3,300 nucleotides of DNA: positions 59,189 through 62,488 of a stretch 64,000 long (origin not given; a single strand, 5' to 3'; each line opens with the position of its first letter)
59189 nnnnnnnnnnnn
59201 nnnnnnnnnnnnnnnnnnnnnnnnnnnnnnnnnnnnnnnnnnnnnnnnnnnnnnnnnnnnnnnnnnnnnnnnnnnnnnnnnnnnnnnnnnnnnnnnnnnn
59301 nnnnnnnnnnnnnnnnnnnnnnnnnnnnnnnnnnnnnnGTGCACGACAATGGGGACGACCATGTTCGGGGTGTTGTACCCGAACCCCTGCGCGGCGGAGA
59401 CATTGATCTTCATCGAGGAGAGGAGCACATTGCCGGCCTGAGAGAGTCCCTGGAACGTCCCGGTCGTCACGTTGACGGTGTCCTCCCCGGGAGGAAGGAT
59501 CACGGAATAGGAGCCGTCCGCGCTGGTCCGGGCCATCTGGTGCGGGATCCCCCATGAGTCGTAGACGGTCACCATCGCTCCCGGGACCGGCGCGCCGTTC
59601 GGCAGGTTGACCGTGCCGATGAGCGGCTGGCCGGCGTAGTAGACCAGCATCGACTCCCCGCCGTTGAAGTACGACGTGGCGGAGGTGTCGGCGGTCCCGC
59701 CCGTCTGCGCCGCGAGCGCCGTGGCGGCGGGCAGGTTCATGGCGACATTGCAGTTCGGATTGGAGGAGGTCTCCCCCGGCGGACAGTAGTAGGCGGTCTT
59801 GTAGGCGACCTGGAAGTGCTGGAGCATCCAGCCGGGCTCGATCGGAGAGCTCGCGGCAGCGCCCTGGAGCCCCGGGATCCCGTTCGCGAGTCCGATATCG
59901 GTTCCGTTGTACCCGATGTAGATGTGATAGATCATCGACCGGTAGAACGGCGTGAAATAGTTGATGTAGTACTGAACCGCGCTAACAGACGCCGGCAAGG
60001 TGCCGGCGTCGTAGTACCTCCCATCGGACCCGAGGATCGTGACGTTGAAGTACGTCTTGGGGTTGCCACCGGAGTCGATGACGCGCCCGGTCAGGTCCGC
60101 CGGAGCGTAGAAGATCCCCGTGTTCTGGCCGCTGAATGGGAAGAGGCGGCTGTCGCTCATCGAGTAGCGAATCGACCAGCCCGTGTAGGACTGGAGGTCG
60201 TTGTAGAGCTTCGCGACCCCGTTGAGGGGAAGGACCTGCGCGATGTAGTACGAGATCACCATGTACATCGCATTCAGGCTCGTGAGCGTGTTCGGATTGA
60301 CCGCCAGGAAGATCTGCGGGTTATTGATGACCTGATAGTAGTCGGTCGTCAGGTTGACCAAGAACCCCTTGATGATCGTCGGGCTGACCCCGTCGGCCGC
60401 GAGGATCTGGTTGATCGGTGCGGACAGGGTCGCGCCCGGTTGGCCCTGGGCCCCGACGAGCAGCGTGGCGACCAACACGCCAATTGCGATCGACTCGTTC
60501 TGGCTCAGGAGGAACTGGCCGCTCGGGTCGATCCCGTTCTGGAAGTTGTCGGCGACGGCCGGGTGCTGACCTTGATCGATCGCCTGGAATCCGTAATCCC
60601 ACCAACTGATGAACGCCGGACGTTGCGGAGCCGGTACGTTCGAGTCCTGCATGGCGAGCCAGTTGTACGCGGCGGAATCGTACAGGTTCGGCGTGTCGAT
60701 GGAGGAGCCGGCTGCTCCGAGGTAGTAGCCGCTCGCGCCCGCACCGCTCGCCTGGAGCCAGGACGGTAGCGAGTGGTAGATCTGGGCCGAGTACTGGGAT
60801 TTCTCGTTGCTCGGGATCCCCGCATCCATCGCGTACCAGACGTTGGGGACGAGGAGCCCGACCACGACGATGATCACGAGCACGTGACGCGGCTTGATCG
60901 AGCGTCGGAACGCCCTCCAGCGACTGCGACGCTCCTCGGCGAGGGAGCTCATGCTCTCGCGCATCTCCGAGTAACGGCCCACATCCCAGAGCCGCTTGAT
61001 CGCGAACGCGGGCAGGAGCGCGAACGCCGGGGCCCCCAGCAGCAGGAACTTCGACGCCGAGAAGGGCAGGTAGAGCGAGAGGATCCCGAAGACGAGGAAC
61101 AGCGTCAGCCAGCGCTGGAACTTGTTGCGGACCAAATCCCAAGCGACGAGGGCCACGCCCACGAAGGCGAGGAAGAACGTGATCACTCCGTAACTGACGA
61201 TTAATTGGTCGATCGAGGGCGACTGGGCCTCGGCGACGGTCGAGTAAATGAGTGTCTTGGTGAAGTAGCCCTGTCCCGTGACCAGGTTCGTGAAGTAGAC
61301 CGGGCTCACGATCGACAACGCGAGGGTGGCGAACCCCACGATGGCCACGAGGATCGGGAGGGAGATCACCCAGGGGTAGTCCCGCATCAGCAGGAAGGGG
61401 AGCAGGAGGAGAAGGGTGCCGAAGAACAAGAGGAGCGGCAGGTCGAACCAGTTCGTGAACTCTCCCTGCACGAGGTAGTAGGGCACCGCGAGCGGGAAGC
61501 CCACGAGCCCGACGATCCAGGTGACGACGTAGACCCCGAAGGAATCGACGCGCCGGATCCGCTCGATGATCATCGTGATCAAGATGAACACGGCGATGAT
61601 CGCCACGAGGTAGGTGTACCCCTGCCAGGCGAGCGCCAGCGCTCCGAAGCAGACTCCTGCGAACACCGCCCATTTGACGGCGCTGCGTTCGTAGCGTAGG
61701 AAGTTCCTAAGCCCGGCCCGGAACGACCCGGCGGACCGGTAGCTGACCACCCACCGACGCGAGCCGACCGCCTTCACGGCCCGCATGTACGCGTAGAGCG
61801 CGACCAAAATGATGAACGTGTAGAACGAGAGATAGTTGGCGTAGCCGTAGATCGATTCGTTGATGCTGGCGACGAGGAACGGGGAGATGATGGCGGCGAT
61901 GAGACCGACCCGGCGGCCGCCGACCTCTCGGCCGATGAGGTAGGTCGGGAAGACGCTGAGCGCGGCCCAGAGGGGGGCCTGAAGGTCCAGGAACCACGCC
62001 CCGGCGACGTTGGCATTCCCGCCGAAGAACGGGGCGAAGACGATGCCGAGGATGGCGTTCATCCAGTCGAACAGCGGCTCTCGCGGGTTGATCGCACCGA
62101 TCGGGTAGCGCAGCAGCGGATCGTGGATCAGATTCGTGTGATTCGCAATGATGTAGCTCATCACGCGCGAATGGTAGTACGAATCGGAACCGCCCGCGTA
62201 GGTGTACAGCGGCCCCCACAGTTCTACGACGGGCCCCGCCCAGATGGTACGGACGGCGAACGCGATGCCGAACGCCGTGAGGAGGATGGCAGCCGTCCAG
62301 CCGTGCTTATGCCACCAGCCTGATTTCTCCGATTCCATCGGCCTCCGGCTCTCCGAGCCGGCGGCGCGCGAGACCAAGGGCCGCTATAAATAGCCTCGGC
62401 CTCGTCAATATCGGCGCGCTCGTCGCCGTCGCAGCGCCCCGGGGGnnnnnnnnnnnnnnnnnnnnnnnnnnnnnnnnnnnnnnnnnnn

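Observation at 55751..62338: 2195-aa AglB/STT3 oligosaccharyltransferase fused to a huge sequon-studded beta-sandwich stalk and a second C-terminal anchor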

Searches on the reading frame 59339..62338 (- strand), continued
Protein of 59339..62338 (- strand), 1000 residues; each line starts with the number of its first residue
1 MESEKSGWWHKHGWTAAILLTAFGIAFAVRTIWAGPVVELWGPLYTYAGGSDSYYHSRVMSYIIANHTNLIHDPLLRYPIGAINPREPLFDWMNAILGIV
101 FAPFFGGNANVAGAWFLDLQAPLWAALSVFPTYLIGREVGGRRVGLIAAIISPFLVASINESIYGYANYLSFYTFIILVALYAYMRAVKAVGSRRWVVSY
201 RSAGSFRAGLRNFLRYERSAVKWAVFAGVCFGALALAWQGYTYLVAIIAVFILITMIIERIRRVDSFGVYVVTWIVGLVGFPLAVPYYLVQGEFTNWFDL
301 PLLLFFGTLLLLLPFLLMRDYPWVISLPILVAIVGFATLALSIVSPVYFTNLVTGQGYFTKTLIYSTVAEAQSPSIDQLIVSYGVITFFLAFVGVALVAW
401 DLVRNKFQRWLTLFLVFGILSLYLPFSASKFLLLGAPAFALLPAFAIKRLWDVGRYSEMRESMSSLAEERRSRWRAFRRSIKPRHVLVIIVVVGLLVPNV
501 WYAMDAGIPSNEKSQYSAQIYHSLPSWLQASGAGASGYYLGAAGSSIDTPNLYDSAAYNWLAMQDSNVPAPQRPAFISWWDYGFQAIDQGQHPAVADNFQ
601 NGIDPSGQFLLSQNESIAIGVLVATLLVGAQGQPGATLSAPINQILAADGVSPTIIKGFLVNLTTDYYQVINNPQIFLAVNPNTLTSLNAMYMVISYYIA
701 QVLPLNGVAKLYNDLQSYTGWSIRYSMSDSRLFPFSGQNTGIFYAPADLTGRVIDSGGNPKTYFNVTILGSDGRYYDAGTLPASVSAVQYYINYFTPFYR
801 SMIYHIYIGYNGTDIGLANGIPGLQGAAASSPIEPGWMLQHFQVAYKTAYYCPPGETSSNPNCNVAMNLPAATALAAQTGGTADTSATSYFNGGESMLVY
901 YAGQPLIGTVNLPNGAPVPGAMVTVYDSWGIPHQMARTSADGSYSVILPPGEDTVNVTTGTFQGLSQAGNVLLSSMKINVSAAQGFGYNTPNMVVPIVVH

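Call 97: search_protein_families(library=pfam, proteins=[P0134, P0194, P0199, P0236], max_evalue=0.001)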
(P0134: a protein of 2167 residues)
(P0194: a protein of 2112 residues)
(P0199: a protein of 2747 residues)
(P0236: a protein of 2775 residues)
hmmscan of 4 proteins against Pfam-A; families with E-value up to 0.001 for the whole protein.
P0134 (2167 aa): 14 families
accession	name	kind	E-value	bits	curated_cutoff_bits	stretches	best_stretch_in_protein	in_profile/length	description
PF13620.12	CarboxypepD_reg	-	7.7e-61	202.9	32.3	6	929-1016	2-81/82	Carboxypeptidase regulatory-like domain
PF13715.12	CarbopepD_reg_2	-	5.5e-25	87.7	32.2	0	1387-1465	3-80/88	CarboxypepD_reg-like domain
PF17210.9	SdrD_B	-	4.1e-16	59.6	29.7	1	1040-1118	6-82/112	SdrD B-like domain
PF23194.1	NOMO_5th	-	1.2e-14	54.9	27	0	1645-1694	15-68/89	NOMO fifth transthyretin-like domain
PF17802.7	SpaA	-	1.5e-11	44.7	23.1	0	1394-1433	13-57/91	Prealbumin-like fold domain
PF02516.20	STT3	-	4e-11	43.5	24.5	1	71-487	32-380/405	Oligosaccharyl transferase STT3, N-terminal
PF13231.12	PMT_2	-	2.7e-10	41.1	26.1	1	131-216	19-102/160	Dolichyl-phosphate-mannose-protein mannosyltransferase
PF20598.4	DUF6795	-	1.6e-09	38.5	27.4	0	1728-1767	2-44/103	Domain of unknown function (DUF6795)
PF10670.15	DUF4198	-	0.00015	22.4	34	0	1726-1778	148-206/209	Domain of unknown function (DUF4198)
PF22067.2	Cep192_D3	-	0.00033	21.1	27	0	1912-1980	13-83/99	Cep192 domain 3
PF22627.1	AglB_core-like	-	0.00036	21.3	27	0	588-643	40-98/111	AglB core domain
PF23193.1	NOMO_3rd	-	0.00048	20.6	27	0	1755-1782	61-89/120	NOMO third transthyretin-like domain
PF11974.14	bMG3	-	0.00068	20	34.9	0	937-972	24-59/103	Bacterial alpha-2-macroglobulin MG3 domain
PF02369.22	Big_1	-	0.0007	20.1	34.9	0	1733-1768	28-66/93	Bacterial Ig-like domain (group 1)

P0194 (2112 aa): 5 families
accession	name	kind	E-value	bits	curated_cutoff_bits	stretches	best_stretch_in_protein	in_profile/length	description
PF02516.20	STT3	-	8.6e-14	52.3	24.5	1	60-497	32-395/405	Oligosaccharyl transferase STT3, N-terminal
PF13620.12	CarboxypepD_reg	-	3.3e-12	47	32.3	1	917-971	2-57/82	Carboxypeptidase regulatory-like domain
PF13231.12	PMT_2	-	3.1e-07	31.2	26.1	1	103-199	6-97/160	Dolichyl-phosphate-mannose-protein mannosyltransferase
PF11974.14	bMG3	-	1.8e-05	25.1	34.9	0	1664-1714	6-56/103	Bacterial alpha-2-macroglobulin MG3 domain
PF07210.18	DUF1416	-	2.4e-05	24.6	23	0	915-963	20-67/97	Protein of unknown function (DUF1416)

P0199 (2747 aa): 8 families
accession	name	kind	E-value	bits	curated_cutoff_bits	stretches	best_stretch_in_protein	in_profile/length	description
PF13620.12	CarboxypepD_reg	-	1.2e-25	90.1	32.3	2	1371-1449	2-81/82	Carboxypeptidase regulatory-like domain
PF02516.20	STT3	-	2.4e-19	70.6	24.5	1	75-503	24-391/405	Oligosaccharyl transferase STT3, N-terminal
PF13715.12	CarbopepD_reg_2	-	4e-13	49.6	32.2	2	1372-1449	2-76/88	CarboxypepD_reg-like domain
PF23194.1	NOMO_5th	-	3e-10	40.8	27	0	2219-2251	26-59/89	NOMO fifth transthyretin-like domain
PF17210.9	SdrD_B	-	1.5e-06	28.8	29.7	0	1384-1427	25-67/112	SdrD B-like domain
PF07705.17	CARDB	-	7.8e-06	26.5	22.7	1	2603-2702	2-97/101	CARDB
PF21436.2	STT3-PglB_core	-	0.00013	22.9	23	1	818-907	6-97/131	STT3/PglB/AglB core domain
PF22627.1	AglB_core-like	-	0.00031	21.5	27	1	812-863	42-96/111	AglB core domain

P0236 (2775 aa): 8 families
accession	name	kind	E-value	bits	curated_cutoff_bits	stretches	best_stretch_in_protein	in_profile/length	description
PF13620.12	CarboxypepD_reg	-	2.7e-43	146.6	32.3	3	1156-1228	2-75/82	Carboxypeptidase regulatory-like domain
PF17210.9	SdrD_B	-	1.4e-15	57.9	29.7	0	2157-2228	5-69/112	SdrD B-like domain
PF13715.12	CarbopepD_reg_2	-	1e-12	48.3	32.2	0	1156-1231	1-73/88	CarboxypepD_reg-like domain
PF02516.20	STT3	-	8.3e-12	45.8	24.5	1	175-571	30-366/405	Oligosaccharyl transferase STT3, N-terminal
PF23194.1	NOMO_5th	-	1.1e-09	39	27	0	2194-2225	27-58/89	NOMO fifth transthyretin-like domain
PF14686.12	fn3_3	-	3.5e-06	27.1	24.4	0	1287-1351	9-73/75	Polysaccharide lyase family 4, domain II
PF07705.17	CARDB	-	3.4e-05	24.4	22.7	1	2635-2730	9-98/101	CARDB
PF25020.1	TTR_TEN1-4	-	0.00039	20.7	27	0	1154-1220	7-71/86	Teneurin TTR-like domain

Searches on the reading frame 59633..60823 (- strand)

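Call 66: search_protein_families(library=pfam, proteins=[window:59633-60823:-], max_evalue=1)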
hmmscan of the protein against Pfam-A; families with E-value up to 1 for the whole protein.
window:59633-60823:- (397 aa): 1 family
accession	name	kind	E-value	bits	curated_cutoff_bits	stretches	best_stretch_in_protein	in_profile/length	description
PF22627.1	AglB_core-like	-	2.3e-05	25.1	27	1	68-114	44-93/111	AglB core domain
